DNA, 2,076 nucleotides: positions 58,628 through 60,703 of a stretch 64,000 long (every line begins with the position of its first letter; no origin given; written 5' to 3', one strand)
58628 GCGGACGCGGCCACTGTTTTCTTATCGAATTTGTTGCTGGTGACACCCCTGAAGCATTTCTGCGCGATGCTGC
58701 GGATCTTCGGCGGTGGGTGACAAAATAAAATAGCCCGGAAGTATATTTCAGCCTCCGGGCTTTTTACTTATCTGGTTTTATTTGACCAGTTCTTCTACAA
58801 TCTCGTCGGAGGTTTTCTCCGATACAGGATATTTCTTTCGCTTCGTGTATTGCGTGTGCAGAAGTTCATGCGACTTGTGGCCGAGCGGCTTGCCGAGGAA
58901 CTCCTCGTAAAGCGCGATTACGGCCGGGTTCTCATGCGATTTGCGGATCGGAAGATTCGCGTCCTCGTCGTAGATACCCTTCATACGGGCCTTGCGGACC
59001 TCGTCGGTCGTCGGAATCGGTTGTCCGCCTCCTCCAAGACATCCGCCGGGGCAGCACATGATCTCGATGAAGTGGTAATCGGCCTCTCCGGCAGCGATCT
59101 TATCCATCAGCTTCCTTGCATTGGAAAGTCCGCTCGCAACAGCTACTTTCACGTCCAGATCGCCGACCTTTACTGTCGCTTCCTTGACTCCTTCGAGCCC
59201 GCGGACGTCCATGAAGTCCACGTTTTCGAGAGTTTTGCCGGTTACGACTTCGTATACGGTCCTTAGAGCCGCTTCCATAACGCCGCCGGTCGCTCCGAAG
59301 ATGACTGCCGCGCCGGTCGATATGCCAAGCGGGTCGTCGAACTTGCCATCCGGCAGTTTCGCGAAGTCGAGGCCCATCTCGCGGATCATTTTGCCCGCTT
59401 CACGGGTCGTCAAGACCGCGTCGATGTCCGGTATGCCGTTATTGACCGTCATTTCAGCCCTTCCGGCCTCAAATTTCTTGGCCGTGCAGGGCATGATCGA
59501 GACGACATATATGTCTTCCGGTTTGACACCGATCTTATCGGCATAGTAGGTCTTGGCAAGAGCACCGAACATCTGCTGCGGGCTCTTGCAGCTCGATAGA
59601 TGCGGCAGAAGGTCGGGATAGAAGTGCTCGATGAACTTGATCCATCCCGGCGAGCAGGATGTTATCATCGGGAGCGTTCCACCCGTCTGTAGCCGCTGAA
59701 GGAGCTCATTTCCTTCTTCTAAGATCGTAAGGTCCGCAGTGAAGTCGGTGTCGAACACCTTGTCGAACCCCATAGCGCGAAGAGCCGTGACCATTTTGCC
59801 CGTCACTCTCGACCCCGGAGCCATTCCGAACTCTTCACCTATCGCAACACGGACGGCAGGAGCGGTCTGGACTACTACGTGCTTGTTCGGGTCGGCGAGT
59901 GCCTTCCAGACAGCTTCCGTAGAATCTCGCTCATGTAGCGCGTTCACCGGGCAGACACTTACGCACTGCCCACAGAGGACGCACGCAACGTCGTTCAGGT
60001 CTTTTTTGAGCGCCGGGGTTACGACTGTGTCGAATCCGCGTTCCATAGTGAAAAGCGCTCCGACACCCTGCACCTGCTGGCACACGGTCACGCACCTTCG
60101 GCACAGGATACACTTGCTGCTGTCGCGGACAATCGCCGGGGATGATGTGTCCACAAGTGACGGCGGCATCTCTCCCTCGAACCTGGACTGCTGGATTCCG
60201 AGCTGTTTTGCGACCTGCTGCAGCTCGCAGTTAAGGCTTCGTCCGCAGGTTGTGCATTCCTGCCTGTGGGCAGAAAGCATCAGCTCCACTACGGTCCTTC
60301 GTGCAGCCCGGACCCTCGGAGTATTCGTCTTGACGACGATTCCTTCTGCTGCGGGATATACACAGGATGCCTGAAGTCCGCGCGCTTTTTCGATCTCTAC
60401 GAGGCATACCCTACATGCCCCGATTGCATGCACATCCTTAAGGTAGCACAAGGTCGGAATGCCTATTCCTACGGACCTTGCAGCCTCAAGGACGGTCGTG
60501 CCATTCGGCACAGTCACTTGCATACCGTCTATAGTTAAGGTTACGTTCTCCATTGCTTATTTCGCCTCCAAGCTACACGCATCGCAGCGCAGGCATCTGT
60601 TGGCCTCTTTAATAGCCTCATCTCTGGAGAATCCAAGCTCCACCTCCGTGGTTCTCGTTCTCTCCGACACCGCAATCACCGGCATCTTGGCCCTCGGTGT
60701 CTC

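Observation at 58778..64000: HydABC-type [FeFe]-hydrogenase in which the NuoF-like subunit is fused to a full GltD/NfnB-type NAD(P)H oxidoreductase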

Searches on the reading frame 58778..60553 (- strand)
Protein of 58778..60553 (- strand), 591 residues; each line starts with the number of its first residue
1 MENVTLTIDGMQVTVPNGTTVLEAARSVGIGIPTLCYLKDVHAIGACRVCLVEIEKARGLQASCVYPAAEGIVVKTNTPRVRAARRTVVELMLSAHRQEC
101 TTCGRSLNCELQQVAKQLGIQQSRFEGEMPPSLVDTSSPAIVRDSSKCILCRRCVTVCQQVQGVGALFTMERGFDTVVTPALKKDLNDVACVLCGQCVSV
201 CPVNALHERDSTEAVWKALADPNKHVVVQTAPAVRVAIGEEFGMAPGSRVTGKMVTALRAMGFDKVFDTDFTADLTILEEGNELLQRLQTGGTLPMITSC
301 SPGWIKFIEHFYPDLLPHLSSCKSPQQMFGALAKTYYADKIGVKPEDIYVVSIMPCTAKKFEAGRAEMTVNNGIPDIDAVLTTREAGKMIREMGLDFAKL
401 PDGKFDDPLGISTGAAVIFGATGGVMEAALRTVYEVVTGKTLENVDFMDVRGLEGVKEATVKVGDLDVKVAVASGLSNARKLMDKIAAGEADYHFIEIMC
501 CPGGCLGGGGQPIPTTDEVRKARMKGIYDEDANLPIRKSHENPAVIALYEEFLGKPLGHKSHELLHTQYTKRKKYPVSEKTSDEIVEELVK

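Call 3: search_protein_families(library=pfam, proteins=[window:58778-60553:-], max_evalue=0.01)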
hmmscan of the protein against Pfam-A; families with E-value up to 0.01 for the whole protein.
window:58778-60553:- (591 aa): 16 families
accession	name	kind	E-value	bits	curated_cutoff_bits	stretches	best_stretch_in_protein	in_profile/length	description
PF02906.19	Fe_hyd_lg_C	-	3e-103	345.1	22.1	1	224-509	1-245/245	Iron only hydrogenase large subunit, C-terminal domain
PF02256.22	Fe_hyd_SSU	-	6.6e-28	97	24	1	517-572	1-56/56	Iron hydrogenase small subunit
PF13510.11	Fer2_4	-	1.4e-21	76.8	22.8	1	2-78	2-81/82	2Fe-2S iron-sulfur cluster binding domain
PF10588.14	NADH-G_4Fe-4S_3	-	1.2e-14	53.9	27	1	85-124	1-40/40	NADH-ubiquinone oxidoreductase-G iron-sulfur binding region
PF00037.32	Fer4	-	2.8e-09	36.8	21.1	2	190-206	7-23/24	4Fe-4S binding domain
PF13237.11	Fer4_10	-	2.4e-08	34.2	25.5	2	141-161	2-24/53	4Fe-4S dicluster domain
PF12838.12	Fer4_7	-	3.1e-08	34.4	27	1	147-205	1-52/52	4Fe-4S dicluster domain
PF22117.2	Fer4_Nqo3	-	1.2e-07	32.2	27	1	139-206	2-66/67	NADH-quinone oxidoreductase subunit 3, ferredoxin-like domain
PF14697.11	Fer4_21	-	5.1e-06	27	35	1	144-205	4-56/59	4Fe-4S dicluster domain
PF12837.12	Fer4_6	-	1.3e-05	25.3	25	2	141-158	2-19/24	4Fe-4S binding domain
PF13187.11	Fer4_9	-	2.1e-05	24.9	27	1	147-205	1-51/52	4Fe-4S dicluster domain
PF25160.1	LdpA_Fe-S-bd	-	0.00015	21.9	27.6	0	188-210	25-47/49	LdpA Fe-S cluster-binding domain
PF12797.12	Fer4_2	-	0.00022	21.4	24.5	1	140-158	2-20/22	4Fe-4S binding domain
PF13183.11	Fer4_8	-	0.00047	21.1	27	1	145-204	2-67/68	4Fe-4S dicluster domain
PF13484.11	Fer4_16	-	0.00051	21.2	30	1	191-211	2-21/66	4Fe-4S double cluster binding domain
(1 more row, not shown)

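Call 4: search_protein_families(library=ncbifam, proteins=[window:58778-60553:-], max_evalue=0.001)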
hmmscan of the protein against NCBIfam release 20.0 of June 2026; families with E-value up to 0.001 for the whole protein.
window:58778-60553:- (591 aa): 24 families
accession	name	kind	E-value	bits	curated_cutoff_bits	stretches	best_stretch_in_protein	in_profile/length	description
NF040763.1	FeFe_hydrog_A6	exception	1.5e-283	941.5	765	1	4-572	1-571/571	NADH-dependent [FeFe] hydrogenase, group A6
NF040762.1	Hydr_FeFe_Clost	exception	5.8e-199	662.4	900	1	5-570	2-572/572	ferredoxin hydrogenase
TIGR02512.1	FeFe_hydrog_A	subfamily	5.5e-167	555.3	405.95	1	140-513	1-374/375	[FeFe] hydrogenase, group A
NF005745.0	PRK07569.1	equivalog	7.2e-59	199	333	1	1-214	1-215/238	bidirectional hydrogenase complex protein HoxU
TIGR04105.1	FeFe_hydrog_B1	subfamily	1.4e-47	162.5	450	1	144-510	140-457/462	monomeric [FeFe] hydrogenase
TIGR01973.1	NuoG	equivalog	3.5e-43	148.3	470.05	1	6-209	1-201/606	NADH-quinone oxidoreductase subunit NuoG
NF006305.0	PRK08493.1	equivalog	6.4e-39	133.7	591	1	4-210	2-225/819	NADH-quinone oxidoreductase subunit G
NF005895.0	PRK07860.1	equivalog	1.1e-36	126.3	802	1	2-207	16-221/811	NADH-quinone oxidoreductase subunit G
NF009454.0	PRK12814.1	equivalog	5.7e-23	81.2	916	1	1-102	1-102/657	putative NADPH-dependent glutamate synthase small subunit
NF006221.0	PRK08348.1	subfamily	1.2e-07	31.5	124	1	139-209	37-95/136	NADH-plastoquinone oxidoreductase subunit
NF004541.0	PRK05888.2-2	equivalog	1.2e-06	28.5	217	1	186-218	91-123/168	NADH-quinone oxidoreductase subunit NuoI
NF004546.0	PRK05888.3-3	equivalog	1.4e-06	27.9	260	1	141-221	59-139/196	NADH-quinone oxidoreductase subunit NuoI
NF004537.0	PRK05888.1-3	equivalog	7.7e-06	25.6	163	1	146-207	68-131/204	NADH-quinone oxidoreductase subunit NuoI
NF042909.1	FMH_DH_FwdF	exception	7.8e-06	25.2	375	0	186-207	52-73/336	tungsten-dependent formylmethanofuran dehydrogenase subunit FwdF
NF045874.1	Vhu_polyferre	exception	1.3e-05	24.2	600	1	146-215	87-154/381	F420-non-reducing hydrogenase associated-polyferredoxin VhuB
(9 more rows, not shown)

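Call 22: search_solved_structures(query=window:58778-60553:-, max_evalue=1e-30, show_alignments=3)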
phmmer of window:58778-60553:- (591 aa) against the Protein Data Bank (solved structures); distinct sequences matched with E-value up to 1e-30: 76 (the best 60 are shown).
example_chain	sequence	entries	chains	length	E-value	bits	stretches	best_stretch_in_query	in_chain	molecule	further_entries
7q4v_A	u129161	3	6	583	1.4e-220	737.3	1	1-574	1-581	Iron hydrogenase HydA1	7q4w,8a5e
8a6t_A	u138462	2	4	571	5.3e-205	685.8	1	2-574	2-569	Electron bifurcating hydrogenase subunit HydA1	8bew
9rj9_A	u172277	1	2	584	2.4e-154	518.6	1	5-572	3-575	Iron hydrogenase 1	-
4xdc_A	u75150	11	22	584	7.8e-154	516.9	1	5-572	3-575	Iron hydrogenase 1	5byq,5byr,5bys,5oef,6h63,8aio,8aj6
4xdd_A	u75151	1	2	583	1.1e-153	516.4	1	5-572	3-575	Iron hydrogenase 1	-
8cjy_A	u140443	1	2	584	1.1e-153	516.4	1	5-572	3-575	Iron hydrogenase 1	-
6gm0_A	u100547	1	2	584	2e-153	515.5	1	5-572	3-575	Iron hydrogenase 1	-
6gm8_A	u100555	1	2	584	2e-153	515.5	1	5-572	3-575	Iron hydrogenase 1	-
6yf4_A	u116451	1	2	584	2e-153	515.5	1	5-572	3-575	Iron hydrogenase 1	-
6gm2_A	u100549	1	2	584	2e-153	515.5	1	5-572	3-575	Iron hydrogenase 1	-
6gm4_A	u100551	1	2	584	2e-153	515.5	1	5-572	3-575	Iron hydrogenase 1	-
9rjo_A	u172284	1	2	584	2.3e-153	515.4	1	5-572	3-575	Iron hydrogenase 1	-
1c4a_A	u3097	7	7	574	2.7e-153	515.1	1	5-571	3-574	PROTEIN (FE-ONLY HYDROGENASE) | PROTEIN (PERIPLASMIC HYDROGENASE 1) | Iron hydrogenase 1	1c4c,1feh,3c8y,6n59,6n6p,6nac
7qhf_A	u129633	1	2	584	5.3e-153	514.1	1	5-572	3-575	Iron hydrogenase 1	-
6gm1_A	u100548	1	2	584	5.3e-153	514.1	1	5-572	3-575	Iron hydrogenase 1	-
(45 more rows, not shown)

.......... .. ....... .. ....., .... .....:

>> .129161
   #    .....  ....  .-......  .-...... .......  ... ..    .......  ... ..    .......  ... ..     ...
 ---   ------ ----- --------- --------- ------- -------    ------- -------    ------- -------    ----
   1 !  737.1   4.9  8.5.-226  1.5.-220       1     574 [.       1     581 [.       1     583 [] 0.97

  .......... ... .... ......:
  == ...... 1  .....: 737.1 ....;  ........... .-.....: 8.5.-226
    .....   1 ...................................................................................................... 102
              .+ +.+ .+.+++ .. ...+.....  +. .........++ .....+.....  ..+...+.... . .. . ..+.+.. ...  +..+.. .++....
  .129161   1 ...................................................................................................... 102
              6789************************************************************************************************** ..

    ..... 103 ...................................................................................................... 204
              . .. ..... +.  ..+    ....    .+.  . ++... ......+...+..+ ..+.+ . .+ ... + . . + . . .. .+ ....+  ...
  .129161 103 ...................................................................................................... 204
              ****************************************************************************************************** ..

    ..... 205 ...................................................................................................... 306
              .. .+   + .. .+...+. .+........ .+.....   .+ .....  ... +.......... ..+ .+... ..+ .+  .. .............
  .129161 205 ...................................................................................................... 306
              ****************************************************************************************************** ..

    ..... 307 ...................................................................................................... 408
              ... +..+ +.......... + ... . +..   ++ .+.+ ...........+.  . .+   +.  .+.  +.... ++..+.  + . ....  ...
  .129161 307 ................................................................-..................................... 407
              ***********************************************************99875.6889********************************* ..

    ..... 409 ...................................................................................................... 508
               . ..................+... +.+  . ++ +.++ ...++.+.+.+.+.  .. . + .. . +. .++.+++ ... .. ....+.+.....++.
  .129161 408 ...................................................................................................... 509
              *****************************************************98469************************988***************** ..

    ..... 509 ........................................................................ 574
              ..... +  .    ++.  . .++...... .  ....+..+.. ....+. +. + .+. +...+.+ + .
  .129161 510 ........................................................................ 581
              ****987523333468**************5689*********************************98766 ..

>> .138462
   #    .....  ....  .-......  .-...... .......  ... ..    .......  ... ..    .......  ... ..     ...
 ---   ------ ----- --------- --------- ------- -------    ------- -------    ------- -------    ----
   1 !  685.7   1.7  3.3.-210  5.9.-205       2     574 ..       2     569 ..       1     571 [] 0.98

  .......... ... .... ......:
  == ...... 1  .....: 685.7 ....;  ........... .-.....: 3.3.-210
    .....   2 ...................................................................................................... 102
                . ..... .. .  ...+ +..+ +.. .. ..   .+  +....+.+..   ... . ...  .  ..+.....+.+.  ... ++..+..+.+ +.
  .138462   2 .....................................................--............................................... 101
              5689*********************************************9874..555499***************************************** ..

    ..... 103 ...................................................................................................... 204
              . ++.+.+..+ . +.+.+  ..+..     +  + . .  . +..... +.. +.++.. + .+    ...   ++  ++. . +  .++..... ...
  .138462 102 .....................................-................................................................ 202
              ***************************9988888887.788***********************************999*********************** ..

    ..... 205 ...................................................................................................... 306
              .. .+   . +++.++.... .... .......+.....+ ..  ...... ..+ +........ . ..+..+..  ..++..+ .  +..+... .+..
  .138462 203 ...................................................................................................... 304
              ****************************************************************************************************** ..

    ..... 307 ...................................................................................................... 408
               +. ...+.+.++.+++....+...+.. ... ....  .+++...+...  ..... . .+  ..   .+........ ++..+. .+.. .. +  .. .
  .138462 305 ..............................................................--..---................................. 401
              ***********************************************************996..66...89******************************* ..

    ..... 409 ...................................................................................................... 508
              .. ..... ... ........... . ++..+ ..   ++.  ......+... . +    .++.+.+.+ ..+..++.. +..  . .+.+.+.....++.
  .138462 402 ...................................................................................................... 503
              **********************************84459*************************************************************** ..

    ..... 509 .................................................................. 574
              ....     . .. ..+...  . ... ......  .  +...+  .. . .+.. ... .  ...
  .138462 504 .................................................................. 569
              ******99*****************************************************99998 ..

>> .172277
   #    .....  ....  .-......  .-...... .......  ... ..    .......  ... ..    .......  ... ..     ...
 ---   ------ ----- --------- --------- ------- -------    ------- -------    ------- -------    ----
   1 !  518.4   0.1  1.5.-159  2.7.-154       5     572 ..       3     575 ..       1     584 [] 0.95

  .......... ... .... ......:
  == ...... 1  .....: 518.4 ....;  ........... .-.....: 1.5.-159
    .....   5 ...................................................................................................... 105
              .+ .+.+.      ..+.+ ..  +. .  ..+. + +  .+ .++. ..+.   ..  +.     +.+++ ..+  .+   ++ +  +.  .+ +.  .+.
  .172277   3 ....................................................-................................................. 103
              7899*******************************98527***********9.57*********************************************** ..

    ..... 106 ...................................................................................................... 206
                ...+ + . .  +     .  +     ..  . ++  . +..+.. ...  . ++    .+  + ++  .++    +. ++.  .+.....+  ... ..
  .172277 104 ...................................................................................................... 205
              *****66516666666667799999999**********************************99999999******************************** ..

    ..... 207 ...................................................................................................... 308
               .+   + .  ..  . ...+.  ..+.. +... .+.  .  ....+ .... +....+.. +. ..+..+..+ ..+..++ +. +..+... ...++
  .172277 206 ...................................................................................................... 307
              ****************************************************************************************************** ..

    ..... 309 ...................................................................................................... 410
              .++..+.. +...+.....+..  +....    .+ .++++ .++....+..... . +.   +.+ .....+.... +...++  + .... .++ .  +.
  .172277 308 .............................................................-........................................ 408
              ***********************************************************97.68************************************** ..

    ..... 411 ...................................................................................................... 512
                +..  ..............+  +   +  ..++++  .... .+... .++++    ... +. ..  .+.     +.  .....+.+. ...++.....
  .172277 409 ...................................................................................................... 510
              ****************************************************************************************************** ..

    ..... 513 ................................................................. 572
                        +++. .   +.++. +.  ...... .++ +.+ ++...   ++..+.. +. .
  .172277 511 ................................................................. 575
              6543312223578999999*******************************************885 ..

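Call 29: find_encoding_contigs(protein=window:58778-60553:-, flank=10000, max_places=4)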
Protein window:58778-60553:- (591 aa): no gene with exactly this product is on record in the collection.
